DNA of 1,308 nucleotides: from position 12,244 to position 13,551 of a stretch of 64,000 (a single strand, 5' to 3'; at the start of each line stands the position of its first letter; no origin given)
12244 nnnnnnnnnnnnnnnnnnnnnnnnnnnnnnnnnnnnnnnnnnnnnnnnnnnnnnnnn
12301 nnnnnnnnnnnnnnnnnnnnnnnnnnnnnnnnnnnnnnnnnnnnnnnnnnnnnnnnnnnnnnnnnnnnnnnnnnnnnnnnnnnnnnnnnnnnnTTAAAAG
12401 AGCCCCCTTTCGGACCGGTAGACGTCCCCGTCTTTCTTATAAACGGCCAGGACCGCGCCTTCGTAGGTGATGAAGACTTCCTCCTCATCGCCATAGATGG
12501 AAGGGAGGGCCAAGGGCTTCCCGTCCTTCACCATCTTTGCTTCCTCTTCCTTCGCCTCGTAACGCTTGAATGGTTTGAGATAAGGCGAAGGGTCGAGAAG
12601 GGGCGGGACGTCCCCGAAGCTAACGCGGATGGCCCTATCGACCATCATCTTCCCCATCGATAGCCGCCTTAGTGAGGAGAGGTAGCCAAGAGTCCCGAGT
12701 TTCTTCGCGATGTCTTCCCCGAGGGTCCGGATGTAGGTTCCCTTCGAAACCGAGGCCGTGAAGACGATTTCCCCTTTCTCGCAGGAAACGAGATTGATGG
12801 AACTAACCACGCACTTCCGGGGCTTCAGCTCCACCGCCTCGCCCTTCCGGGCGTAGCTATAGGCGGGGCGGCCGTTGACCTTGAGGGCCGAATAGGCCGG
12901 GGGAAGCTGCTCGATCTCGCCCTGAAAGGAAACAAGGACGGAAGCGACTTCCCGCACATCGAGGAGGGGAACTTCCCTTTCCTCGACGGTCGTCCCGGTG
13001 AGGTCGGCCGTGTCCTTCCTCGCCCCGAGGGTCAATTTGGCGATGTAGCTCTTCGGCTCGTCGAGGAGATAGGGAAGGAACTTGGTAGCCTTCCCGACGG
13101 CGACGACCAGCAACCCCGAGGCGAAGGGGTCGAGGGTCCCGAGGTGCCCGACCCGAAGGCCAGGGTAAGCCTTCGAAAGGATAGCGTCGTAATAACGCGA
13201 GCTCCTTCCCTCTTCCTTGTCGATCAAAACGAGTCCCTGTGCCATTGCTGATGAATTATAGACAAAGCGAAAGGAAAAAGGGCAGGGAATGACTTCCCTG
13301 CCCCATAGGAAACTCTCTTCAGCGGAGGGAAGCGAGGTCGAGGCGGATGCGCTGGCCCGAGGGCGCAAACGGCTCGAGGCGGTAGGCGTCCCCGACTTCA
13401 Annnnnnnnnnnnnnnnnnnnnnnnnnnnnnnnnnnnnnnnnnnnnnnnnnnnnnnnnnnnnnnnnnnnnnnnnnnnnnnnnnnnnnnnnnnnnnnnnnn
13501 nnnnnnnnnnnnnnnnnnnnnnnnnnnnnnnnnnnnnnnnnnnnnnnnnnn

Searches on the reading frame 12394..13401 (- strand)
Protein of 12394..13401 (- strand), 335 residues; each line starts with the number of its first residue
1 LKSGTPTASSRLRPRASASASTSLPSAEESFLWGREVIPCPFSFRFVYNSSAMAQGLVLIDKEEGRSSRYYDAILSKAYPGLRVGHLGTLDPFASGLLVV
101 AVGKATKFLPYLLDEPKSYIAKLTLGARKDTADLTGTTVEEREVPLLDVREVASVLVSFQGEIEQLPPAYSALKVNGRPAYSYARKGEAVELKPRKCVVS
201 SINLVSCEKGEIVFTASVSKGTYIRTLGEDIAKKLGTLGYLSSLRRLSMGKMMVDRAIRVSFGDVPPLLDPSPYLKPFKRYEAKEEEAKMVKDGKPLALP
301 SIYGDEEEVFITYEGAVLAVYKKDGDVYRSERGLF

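Call 3: search_protein_families(library=pfam, proteins=[window:12394-13401:-], max_evalue=0.01)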
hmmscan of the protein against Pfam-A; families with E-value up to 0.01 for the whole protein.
window:12394-13401:- (335 aa): 2 families
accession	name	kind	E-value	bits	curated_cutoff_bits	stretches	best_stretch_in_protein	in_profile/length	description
PF01509.24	TruB_N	-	6.7e-50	169.8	27.3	1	83-224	8-149/149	TruB family pseudouridylate synthase (N terminal domain)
PF16198.10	TruB_C_2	-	0.00024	21.6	29.3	1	225-256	1-30/66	tRNA pseudouridylate synthase B C-terminal domain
